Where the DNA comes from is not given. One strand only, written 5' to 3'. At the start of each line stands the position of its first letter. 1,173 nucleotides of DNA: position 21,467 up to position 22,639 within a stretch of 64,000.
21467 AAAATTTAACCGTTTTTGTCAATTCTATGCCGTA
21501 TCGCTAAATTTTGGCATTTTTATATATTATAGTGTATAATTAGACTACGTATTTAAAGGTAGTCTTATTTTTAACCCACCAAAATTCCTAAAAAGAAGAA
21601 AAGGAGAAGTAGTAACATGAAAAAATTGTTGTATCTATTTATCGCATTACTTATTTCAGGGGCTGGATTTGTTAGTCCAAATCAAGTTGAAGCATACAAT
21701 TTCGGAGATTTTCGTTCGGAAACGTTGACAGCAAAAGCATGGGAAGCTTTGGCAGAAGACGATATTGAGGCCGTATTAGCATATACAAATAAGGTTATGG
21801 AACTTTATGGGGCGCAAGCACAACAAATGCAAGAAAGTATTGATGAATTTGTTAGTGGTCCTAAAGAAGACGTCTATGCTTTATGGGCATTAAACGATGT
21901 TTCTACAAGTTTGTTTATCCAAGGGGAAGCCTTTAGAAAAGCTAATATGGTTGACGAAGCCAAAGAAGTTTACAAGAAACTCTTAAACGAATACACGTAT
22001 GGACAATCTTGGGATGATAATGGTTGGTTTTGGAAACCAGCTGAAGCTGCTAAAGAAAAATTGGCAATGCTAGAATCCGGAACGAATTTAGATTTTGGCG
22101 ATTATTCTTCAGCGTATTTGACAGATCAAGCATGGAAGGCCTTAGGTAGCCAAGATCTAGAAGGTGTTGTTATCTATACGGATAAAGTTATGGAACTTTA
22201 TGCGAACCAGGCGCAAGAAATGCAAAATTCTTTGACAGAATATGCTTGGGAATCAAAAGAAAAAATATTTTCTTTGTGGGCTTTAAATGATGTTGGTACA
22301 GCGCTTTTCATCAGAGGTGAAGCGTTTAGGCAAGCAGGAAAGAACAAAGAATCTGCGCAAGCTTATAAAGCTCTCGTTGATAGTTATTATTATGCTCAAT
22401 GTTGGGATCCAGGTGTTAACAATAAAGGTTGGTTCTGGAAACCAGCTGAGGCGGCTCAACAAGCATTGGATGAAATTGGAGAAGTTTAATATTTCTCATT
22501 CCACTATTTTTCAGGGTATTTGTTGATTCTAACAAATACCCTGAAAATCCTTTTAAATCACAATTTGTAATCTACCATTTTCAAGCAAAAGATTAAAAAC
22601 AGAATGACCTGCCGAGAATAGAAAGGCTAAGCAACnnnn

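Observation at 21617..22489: Novel ~130-aa helical repeat domain ending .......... in three secreted proteins, one fused to a glycoside hydrolase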

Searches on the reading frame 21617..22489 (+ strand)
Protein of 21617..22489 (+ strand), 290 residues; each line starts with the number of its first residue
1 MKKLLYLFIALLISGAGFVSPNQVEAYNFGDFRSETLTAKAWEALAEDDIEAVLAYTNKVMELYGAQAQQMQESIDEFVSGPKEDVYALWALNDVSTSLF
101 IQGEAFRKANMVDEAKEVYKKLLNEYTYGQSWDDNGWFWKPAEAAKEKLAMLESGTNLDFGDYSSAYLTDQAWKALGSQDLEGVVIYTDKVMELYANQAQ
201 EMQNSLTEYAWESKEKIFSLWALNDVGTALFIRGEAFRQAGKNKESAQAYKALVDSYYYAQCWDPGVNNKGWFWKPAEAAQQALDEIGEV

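Call 3: search_protein_families(library=pfam, proteins=[window:21617-22489:+], max_evalue=1)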
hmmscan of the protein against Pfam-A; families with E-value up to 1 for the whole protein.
window:21617-22489:+ (290 aa): 15 families
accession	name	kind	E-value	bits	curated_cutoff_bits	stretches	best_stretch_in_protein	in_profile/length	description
PF13174.12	TPR_6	-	2.5e-09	37.6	26.3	2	98-126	2-30/33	Tetratricopeptide repeat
PF07719.23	TPR_2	-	0.00011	22.4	27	1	99-124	4-29/34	Tetratricopeptide repeat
PF04708.17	Pox_F16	-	0.0027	17.7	30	1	24-60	36-72/215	Poxvirus F16 protein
PF18034.6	Bac_GH3_C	-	0.014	15.6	27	0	98-125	61-89/137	Bacterial Glycosyl hydrolase family 3 C-terminal domain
PF19887.4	DUF6360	-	0.016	15.8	23.8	0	179-210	56-86/91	Family of unknown function (DUF6360)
PF13374.12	TPR_10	-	0.044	14.3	27.5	0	89-124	2-37/42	Tetratricopeptide repeat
PF13181.12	TPR_8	-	0.049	14.2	25.7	0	98-123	3-28/34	Tetratricopeptide repeat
PF13432.12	TPR_16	-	0.05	14.5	32.7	1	227-256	31-60/65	Tetratricopeptide repeat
PF23864.1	DUF7222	-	0.058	14.1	27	0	185-220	34-68/108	Domain of unknown function (DUF7222)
PF23349.2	BBS7_hp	-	0.12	13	27.8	0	67-128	47-107/114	BBS7 hairpin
PF13176.12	TPR_7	-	0.13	12.9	27.9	0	99-123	2-26/36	Tetratricopeptide repeat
PF16880.10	EHD_N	-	0.15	12.4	21.5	1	25-38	15-28/33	N-terminal EH-domain containing protein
PF13428.12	TPR_14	-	0.19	13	23.5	0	103-125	8-30/44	Tetratricopeptide repeat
PF00515.34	TPR_1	-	0.19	12.1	27.8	0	102-121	7-26/34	Tetratricopeptide repeat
PF13414.12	TPR_11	-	0.44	10.7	26.8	0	234-252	1-19/42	TPR repeat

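Call 4: search_protein_families(library=ncbifam, proteins=[window:21617-22489:+], max_evalue=1)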
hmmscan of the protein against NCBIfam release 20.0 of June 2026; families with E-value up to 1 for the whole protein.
window:21617-22489:+ (290 aa): 2 families
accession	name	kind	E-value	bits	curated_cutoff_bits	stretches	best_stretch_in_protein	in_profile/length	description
TIGR02795.1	tol_pal_ybgF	equivalog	0.0023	18.5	90.1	0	227-257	39-69/119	tol-pal system protein YbgF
NF053607.1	CHU_0125_OmpA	equivalog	0.056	11.9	620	1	93-127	50-84/639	CHU_0125 family OmpA-like outer membrane integrity protein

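Call 8: find_homologous_proteins(query=window:21617-22489:+, max_evalue=0.001)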
Query window:21617-22489:+ (290 aa): 1881 proteins with E <= 0.001 among 3759 candidates; the best 120 are listed.
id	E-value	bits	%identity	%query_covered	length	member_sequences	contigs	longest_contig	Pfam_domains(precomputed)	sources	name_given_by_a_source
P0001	2.1e-188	643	100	100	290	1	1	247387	PF13174.13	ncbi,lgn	-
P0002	1.2e-162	558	54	99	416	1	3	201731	PF13424.13,PF13181.13,PF07719.24,PF13174.13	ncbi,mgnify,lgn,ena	mgnify:CR=1 FL=1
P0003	8.5e-160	549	58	99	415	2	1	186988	PF25051.2,PF00515.35,PF13181.13,PF07719.24,PF13174.13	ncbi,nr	ncbi:MAG: tetratricopeptide repeat protein [Candidatus Aceula meridiana]|nr:tetratricopeptide repeat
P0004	5.6e-155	533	56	97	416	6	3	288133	PF15948.11,PF00515.35,PF04708.18,PF13424.13,PF13181.13,PF07719.24,PF13174.13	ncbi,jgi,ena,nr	ncbi:MAG TPA: tetratricopeptide repeat protein [Candidatus Omnitrophota bacterium]|nr:tetratricopept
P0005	6.4e-155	533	54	99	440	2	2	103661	PF07719.24,PF13174.13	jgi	-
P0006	1.5e-152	525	54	93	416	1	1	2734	PF07719.24,PF13174.13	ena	-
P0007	4.5e-151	520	58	90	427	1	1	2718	PF00515.35,PF13424.13,PF13428.13,PF13181.13,PF07719.24,PF13174.13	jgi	jgi:tetratricopeptide (TPR) repeat protein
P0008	1.2e-146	506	52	98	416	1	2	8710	PF00515.35,PF13181.13,PF07719.24,PF13174.13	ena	-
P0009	5.6e-144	497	55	89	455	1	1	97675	PF00515.35,PF13424.13,PF13181.13,PF07719.24,PF13174.13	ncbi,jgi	-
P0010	5.0e-143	494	54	91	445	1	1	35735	PF00515.35,PF13424.13,PF13181.13,PF07719.24,PF13174.13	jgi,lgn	-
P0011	9.7e-143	493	54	91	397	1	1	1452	PF00515.35,PF04708.18,PF06782.17,PF13181.13,PF07719.24,PF13174.13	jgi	jgi:tetratricopeptide (TPR) repeat protein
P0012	1.8e-141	489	56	91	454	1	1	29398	PF00515.35,PF13424.13,PF13181.13,PF07719.24,PF13174.13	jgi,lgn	-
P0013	4.5e-138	478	51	90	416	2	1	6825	PF00515.35,PF13424.13,PF13176.13,PF07719.24,PF13174.13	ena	-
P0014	7.5e-130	451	45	100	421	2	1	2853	PF09976.16,PF00515.35,PF13432.13,PF13181.13,PF07719.24,PF13174.13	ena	-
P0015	1.3e-129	450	48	91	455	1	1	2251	PF09976.16,PF00515.35,PF13424.13,PF13432.13,PF13181.13,PF07719.24,PF13174.13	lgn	-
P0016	2.1e-127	443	69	99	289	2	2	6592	PF13181.13,PF07719.24,PF13174.13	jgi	jgi:tetratricopeptide (TPR) repeat protein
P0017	1.3e-126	440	67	100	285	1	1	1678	PF00515.35,PF13181.13,PF07719.24,PF13174.13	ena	-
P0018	1.4e-126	440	47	94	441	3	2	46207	PF00515.35,PF13432.13,PF13181.13,PF07719.24,PF13174.13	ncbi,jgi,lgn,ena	-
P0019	2.1e-126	439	49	91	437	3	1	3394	PF00515.35,PF13181.13,PF07719.24,PF13174.13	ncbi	-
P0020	3.0e-126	439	47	91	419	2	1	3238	PF09976.16,PF00515.35,PF13424.13,PF13432.13,PF13428.13,PF13181.13,PF07719.24,PF13174.13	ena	-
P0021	4.2e-126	438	69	99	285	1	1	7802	PF13181.13,PF13174.13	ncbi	-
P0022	5.2e-126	438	46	92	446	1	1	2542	PF14559.13,PF23300.4,PF00515.35,PF13424.13,PF13432.13,PF13428.13,PF13181.13,PF07719.24,PF13174.13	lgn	-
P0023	2.4e-125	436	68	99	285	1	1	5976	PF00515.35,PF13181.13,PF07719.24,PF13174.13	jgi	jgi:hypothetical protein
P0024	3.2e-125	435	47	97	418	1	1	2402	PF13174.13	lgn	-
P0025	1.2e-124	434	65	100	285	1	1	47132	PF13174.13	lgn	-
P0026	1.6e-124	433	66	99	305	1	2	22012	PF00515.35,PF13424.13,PF13181.13,PF07719.24,PF13174.13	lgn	-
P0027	1.9e-124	433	65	100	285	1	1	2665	PF07719.24,PF13174.13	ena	-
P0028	2.0e-124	433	65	99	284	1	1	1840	PF00515.35,PF13181.13,PF07719.24,PF13174.13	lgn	-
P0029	2.7e-124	432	66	99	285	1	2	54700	PF00515.35,PF13181.13,PF07719.24,PF13174.13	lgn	-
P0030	5.1e-124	431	67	100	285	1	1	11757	PF13181.13,PF07719.24,PF13174.13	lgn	-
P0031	5.3e-124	431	66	99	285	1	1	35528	PF13174.13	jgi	-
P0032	1.3e-123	430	53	89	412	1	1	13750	PF19887.5,PF13424.13,PF13176.13,PF13181.13,PF07719.24,PF13174.13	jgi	-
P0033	2.6e-123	429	66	99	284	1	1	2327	PF00515.35,PF13424.13,PF13181.13,PF07719.24,PF13174.13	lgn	-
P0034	3.6e-123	429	65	99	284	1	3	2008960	PF00515.35,PF13181.13,PF07719.24,PF13174.13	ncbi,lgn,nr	ncbi:MAG: tetratricopeptide repeat protein [Candidatus Omnitrophica bacterium]|nr:tetratricopeptide 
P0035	4.0e-123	429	66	99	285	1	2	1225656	PF00515.35,PF13424.13,PF13181.13,PF07719.24,PF13174.13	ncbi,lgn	ncbi:MAG: tetratricopeptide repeat protein [Candidatus Omnitrophota bacterium]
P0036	4.2e-123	428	67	97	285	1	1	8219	PF13174.13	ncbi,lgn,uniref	ncbi:hypothetical protein MNBD_BACTEROID05-991 [hydrothermal vent metagenome]|uniref:Uncharacterized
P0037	6.7e-123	428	64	100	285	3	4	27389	PF00515.35,PF13181.13,PF07719.24,PF13174.13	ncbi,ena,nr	ncbi:MAG: tetratricopeptide repeat protein [Candidatus Omnitrophica bacterium]|nr:tetratricopeptide 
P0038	7.6e-123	428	65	100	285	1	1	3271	PF00515.35,PF13181.13,PF07719.24,PF13174.13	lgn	-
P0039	7.9e-123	428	65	99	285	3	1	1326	PF00515.35,PF07719.24,PF13174.13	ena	-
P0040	8.5e-123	427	65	99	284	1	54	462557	PF00515.35,PF13424.13,PF13181.13,PF07719.24,PF13174.13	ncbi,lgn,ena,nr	ncbi:MAG: tetratricopeptide repeat protein [Candidatus Omnitrophica bacterium]|nr:tetratricopeptide 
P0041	1.9e-122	426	67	99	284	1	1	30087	PF07719.24,PF13174.13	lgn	-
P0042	3.4e-122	425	66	99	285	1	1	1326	PF00515.35,PF13181.13,PF07719.24,PF13174.13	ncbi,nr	ncbi:MAG: tetratricopeptide repeat protein [Candidatus Omnitrophica bacterium]|nr:tetratricopeptide 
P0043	3.7e-122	425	61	98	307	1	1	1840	PF07719.24,PF13174.13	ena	-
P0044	5.1e-122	425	65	100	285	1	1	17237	PF00515.35,PF13181.13,PF07719.24,PF13174.13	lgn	-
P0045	6.0e-122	425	50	90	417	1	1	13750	PF00515.35,PF13424.13,PF13176.13,PF13432.13,PF13428.13,PF13181.13,PF07719.24,PF13174.13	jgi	-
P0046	6.8e-122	424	66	99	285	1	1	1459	PF13181.13,PF13174.13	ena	-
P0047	6.8e-122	424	65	100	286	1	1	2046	PF00515.35,PF13424.13,PF13181.13,PF07719.24,PF13174.13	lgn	-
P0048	7.7e-122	424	65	99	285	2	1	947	PF00515.35,PF07719.24,PF13174.13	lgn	-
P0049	9.8e-122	424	66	99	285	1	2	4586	PF13181.13,PF13174.13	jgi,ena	-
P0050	1.0e-121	424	66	99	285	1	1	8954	PF13181.13,PF13174.13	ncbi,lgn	-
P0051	1.1e-121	424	65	98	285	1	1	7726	PF13174.13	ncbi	-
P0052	1.5e-121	423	64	99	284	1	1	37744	PF00515.35,PF13424.13,PF13181.13,PF07719.24,PF13174.13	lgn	-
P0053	1.5e-121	423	64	100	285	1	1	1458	PF00515.35,PF13428.13,PF07719.24,PF13174.13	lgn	-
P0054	2.6e-121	423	67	99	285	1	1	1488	PF00515.35,PF07719.24,PF13174.13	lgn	-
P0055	3.0e-121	422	66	99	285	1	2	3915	PF00515.35,PF07719.24,PF13174.13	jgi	-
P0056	3.1e-121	422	69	94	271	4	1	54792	PF00515.35,PF13181.13,PF07719.24,PF13174.13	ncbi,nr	ncbi:MAG: hypothetical protein A2Z81_05925 [Omnitrophica WOR_2 bacterium GWA2_45_18]|nr:MAG: hypothe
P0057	3.1e-121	422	68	93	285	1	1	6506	PF00515.35,PF13181.13,PF07719.24,PF13174.13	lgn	-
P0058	3.5e-121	422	68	92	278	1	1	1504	PF00515.35,PF07719.24,PF13174.13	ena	-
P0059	4.9e-121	422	64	99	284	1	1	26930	PF00515.35,PF13424.13,PF13181.13,PF07719.24,PF13174.13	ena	-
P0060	5.8e-121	421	66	99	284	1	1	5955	PF13181.13,PF13174.13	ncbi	-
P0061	9.0e-121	421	62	100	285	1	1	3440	PF00515.35,PF07719.24,PF13174.13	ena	-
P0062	1.3e-120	420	65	100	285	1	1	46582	PF00515.35,PF13424.13,PF13432.13,PF13181.13,PF07719.24,PF13174.13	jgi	-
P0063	1.9e-120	420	65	99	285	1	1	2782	PF07719.24,PF13174.13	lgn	-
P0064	2.2e-120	420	64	100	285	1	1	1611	PF00515.35,PF13424.13,PF13181.13,PF07719.24,PF13174.13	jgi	jgi:tetratricopeptide (TPR) repeat protein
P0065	2.2e-120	420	66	100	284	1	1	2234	PF13181.13,PF07719.24,PF13174.13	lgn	-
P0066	2.3e-120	419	65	100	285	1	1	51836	PF00515.35,PF13428.13,PF07719.24,PF13174.13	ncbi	-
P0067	2.8e-120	419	65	100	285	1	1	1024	PF07719.24,PF13174.13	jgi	-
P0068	2.8e-120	419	64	100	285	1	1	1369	PF00515.35,PF13424.13,PF13181.13,PF07719.24,PF13174.13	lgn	-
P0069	3.1e-120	419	63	100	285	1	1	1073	PF00515.35,PF13424.13,PF07719.24,PF13174.13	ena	-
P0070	4.3e-120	419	63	100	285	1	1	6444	PF07719.24,PF13174.13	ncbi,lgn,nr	ncbi:MAG: tetratricopeptide repeat protein [Candidatus Omnitrophica bacterium]|nr:tetratricopeptide 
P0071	4.6e-120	418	66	100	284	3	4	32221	PF00515.35,PF13181.13,PF07719.24,PF13174.13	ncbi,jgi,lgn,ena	-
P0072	6.2e-120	418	60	98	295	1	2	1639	PF00515.35,PF13428.13,PF13181.13,PF07719.24,PF13174.13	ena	-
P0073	7.0e-120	418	64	99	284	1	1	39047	PF00515.35,PF13181.13,PF07719.24,PF13174.13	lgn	-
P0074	8.2e-120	418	64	100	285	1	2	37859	PF00515.35,PF13424.13,PF13181.13,PF07719.24,PF13174.13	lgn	-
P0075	9.9e-120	417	63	95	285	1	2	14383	PF07719.24,PF13174.13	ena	-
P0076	1.1e-119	417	65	100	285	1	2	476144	PF00515.35,PF07719.24,PF13174.13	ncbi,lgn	-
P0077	1.2e-119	417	66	94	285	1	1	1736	PF07719.24,PF13174.13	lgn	-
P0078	1.3e-119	417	63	100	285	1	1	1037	PF00515.35,PF13181.13,PF07719.24,PF13174.13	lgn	-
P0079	1.9e-119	416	64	98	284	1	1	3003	PF00515.35,PF13424.13,PF13181.13,PF07719.24,PF13174.13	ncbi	-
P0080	2.6e-119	416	64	99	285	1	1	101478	PF00515.35,PF13181.13,PF07719.24,PF13174.13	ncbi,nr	ncbi:MAG: tetratricopeptide repeat protein [Candidatus Omnitrophica bacterium]|nr:tetratricopeptide 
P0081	2.7e-119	416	64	100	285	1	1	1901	PF00515.35,PF13181.13,PF07719.24,PF13174.13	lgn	-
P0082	3.0e-119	416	63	98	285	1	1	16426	PF00515.35,PF13181.13,PF07719.24,PF13174.13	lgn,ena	-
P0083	3.6e-119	416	63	99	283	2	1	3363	PF00515.35,PF07719.24,PF13174.13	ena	-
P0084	5.1e-119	415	62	100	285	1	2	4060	PF00515.35,PF13181.13,PF07719.24,PF13174.13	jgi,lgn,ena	-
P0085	7.0e-119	415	63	100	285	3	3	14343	PF00515.35,PF07719.24,PF13174.13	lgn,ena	-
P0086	7.1e-119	415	64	98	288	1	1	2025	PF00515.35,PF13181.13,PF07719.24,PF13174.13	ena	-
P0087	7.3e-119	415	64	99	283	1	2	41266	PF00515.35,PF13424.13,PF07719.24,PF13174.13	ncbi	-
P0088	7.5e-119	415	64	98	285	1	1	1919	PF00515.35,PF13181.13,PF07719.24,PF13174.13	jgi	-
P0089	8.0e-119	414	64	100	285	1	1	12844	PF00515.35,PF13181.13,PF07719.24,PF13174.13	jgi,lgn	-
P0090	8.8e-119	414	64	100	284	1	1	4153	PF00515.35,PF07719.24,PF13174.13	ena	-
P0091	9.7e-119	414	66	98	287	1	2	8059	PF00515.35,PF13181.13,PF07719.24,PF13174.13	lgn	-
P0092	1.5e-118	414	66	100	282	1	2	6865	PF00515.35,PF13174.13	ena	-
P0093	1.7e-118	413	64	100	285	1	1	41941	PF13174.13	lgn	-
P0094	2.1e-118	413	64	100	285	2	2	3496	PF00515.35,PF13181.13,PF07719.24,PF13174.13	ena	-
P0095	2.3e-118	413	63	100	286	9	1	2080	PF07719.24,PF13174.13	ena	-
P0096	2.4e-118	413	61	100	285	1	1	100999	PF00515.35,PF13428.13,PF13181.13,PF07719.24,PF13174.13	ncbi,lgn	-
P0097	3.0e-118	413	64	100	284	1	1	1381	PF00515.35,PF13424.13,PF07719.24,PF13174.13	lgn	-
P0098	3.1e-118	412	47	89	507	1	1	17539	PF00515.35,PF13424.13,PF13432.13,PF13428.13,PF13181.13,PF07719.24,PF13174.13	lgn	-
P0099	4.3e-118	412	64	100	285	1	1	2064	PF00515.35,PF13181.13,PF07719.24,PF13174.13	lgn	-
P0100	4.7e-118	412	63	100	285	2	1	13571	PF00515.35,PF13181.13,PF07719.24,PF13174.13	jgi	jgi:tetratricopeptide (TPR) repeat protein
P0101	5.0e-118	412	63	100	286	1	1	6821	PF00515.35,PF13181.13,PF07719.24,PF13174.13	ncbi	-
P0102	7.1e-118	411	64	100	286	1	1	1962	PF00515.35,PF13181.13,PF07719.24,PF13174.13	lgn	-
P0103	7.6e-118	411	64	99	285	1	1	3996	PF13181.13,PF07719.24,PF13174.13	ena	-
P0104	9.2e-118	411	63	100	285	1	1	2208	PF00515.35,PF13424.13,PF13181.13,PF07719.24,PF13174.13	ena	-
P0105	9.9e-118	411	65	100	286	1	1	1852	PF00515.35,PF13181.13,PF07719.24,PF13174.13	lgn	-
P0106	1.2e-117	411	63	100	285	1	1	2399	PF00515.35,PF13181.13,PF07719.24,PF13174.13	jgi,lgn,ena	-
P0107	1.2e-117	411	63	97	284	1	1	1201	PF00515.35,PF07719.24,PF13174.13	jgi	jgi:tetratricopeptide (TPR) repeat protein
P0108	1.2e-117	411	64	100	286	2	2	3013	PF00515.35,PF13181.13,PF07719.24,PF13174.13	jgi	jgi:tetratricopeptide (TPR) repeat protein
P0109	1.4e-117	410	67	90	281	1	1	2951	PF07719.24,PF13174.13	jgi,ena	-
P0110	1.4e-117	410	63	100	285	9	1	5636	PF00515.35,PF07719.24,PF13174.13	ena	-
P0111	1.7e-117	410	62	99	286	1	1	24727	PF00515.35,PF13181.13,PF07719.24,PF13174.13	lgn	-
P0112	1.8e-117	410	64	100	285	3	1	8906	PF07719.24,PF13174.13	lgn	-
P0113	1.8e-117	410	62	100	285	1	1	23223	PF00515.35,PF13181.13,PF07719.24,PF13174.13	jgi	jgi:tetratricopeptide (TPR) repeat protein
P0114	2.0e-117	410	63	100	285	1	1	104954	PF13181.13,PF13174.13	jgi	jgi:tetratricopeptide (TPR) repeat protein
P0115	2.3e-117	410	62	99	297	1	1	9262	PF00515.35,PF13181.13,PF07719.24,PF13174.13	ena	-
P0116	2.5e-117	409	62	99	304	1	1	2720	PF00515.35,PF13181.13,PF07719.24,PF13174.13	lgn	-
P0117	2.7e-117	409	46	89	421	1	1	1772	PF00515.35,PF13424.13,PF13432.13,PF13428.13,PF13181.13,PF07719.24,PF13174.13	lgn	-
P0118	2.8e-117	409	63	100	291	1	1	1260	PF07719.24,PF13174.13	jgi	-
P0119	3.3e-117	409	47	89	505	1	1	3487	PF00515.35,PF13424.13,PF13432.13,PF13428.13,PF13181.13,PF07719.24,PF13174.13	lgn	-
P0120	3.3e-117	409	61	100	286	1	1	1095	PF00515.35,PF07719.24,PF13174.13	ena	-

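Call 12: find_encoding_contigs(protein=window:21617-22489:+, flank=10000, max_places=3)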
Protein window:21617-22489:+ (290 aa): 1 contig read that carries it; 1 place shown.
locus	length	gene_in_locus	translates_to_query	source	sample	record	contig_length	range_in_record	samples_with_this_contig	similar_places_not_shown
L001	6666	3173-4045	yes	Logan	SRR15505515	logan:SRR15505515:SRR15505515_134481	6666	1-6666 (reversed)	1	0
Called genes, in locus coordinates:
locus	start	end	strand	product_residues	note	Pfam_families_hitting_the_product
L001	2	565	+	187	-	?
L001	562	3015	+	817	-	PF13174:TPR_6 (faint), PF03198:Glyco_hydro_72, PF02836:Glyco_hydro_2_C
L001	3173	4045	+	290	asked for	PF13174:TPR_6 (faint)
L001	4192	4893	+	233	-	-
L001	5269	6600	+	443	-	PF06818:Fez1 (faint), PF10473:CENP-F_leu_zip (faint), PF16538:FlgT_C (faint)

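Call 13: find_encoding_contigs(protein=P0034, flank=8000, max_places=2)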
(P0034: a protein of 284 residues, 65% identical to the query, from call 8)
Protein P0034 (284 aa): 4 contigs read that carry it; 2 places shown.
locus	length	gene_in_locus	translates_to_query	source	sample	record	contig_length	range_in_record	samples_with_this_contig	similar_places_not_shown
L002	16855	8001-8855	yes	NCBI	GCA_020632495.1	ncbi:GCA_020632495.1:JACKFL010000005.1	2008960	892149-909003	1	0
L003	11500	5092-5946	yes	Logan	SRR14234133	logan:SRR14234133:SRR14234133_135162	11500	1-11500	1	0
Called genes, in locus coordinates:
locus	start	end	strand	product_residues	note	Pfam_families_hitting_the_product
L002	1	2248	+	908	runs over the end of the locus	PF06165:GH94_b-supersand (weak), PF17167:Glyco_hydro_94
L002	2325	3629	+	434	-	PF01547:SBP_bac_1, PF13416:SBP_bac_8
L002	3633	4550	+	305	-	PF00528:BPD_transp_1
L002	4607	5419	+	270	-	PF00528:BPD_transp_1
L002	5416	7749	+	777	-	PF03198:Glyco_hydro_72 (weak), PF02836:Glyco_hydro_2_C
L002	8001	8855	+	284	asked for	PF00515:TPR_1 (faint), PF07719:TPR_2 (faint), PF13181:TPR_8 (faint), PF13174:TPR_6 (faint)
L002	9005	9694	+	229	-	-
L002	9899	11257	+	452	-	PF06818:Fez1 (weak)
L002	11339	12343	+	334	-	PF00356:LacI, PF00532:Peripla_BP_1, PF13407:Peripla_BP_4, PF13377:Peripla_BP_3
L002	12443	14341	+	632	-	PF01134:GIDA, PF07992:Pyr_redox_2 (weak), PF12831:FAD_oxidored, PF13738:Pyr_redox_3 (faint), PF21680:GIDA_C_1st, PF13932:SAM_GIDA_C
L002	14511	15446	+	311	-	PF00291:PALP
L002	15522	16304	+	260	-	PF09335:VTT_dom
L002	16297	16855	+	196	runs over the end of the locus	-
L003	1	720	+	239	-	?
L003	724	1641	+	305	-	PF00528:BPD_transp_1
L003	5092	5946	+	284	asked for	PF00515:TPR_1 (faint), PF07719:TPR_2 (faint), PF13181:TPR_8 (faint), PF13174:TPR_6 (faint)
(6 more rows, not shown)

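Call 14: find_encoding_contigs(protein=P0035, flank=8000, max_places=2)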
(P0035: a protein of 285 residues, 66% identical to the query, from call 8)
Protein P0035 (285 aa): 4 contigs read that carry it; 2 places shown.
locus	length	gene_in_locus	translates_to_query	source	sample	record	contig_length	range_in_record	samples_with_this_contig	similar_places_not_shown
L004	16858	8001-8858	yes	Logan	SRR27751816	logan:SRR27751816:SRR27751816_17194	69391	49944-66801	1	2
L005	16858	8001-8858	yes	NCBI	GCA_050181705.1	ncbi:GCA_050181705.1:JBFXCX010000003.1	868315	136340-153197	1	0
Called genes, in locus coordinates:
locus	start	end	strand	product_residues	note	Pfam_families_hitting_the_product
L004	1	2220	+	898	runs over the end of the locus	PF06165:GH94_b-supersand, PF17167:Glyco_hydro_94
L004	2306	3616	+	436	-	PF01547:SBP_bac_1, PF13416:SBP_bac_8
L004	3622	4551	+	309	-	PF00528:BPD_transp_1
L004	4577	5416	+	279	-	PF00528:BPD_transp_1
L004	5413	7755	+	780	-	PF13174:TPR_6 (faint), PF03198:Glyco_hydro_72, PF02836:Glyco_hydro_2_C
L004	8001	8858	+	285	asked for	PF13424:TPR_12 (faint), PF00515:TPR_1 (faint), PF07719:TPR_2 (faint), PF13181:TPR_8 (faint), PF13174:TPR_6 (faint)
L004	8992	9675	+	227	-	-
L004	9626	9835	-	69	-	-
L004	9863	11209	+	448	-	-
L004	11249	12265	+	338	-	PF00356:LacI, PF00532:Peripla_BP_1, PF13407:Peripla_BP_4, PF13377:Peripla_BP_3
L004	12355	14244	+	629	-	PF01134:GIDA, PF12831:FAD_oxidored, PF21680:GIDA_C_1st, PF13932:SAM_GIDA_C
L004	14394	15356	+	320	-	PF00291:PALP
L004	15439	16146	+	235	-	PF09335:VTT_dom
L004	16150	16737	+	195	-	-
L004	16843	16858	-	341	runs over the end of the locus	PF04055:Radical_SAM, PF06968:BATS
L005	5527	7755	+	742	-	PF13174:TPR_6 (faint), PF03198:Glyco_hydro_72, PF02836:Glyco_hydro_2_C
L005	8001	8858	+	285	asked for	PF13424:TPR_12 (faint), PF00515:TPR_1 (faint), PF07719:TPR_2 (faint), PF13181:TPR_8 (faint), PF13174:TPR_6 (faint)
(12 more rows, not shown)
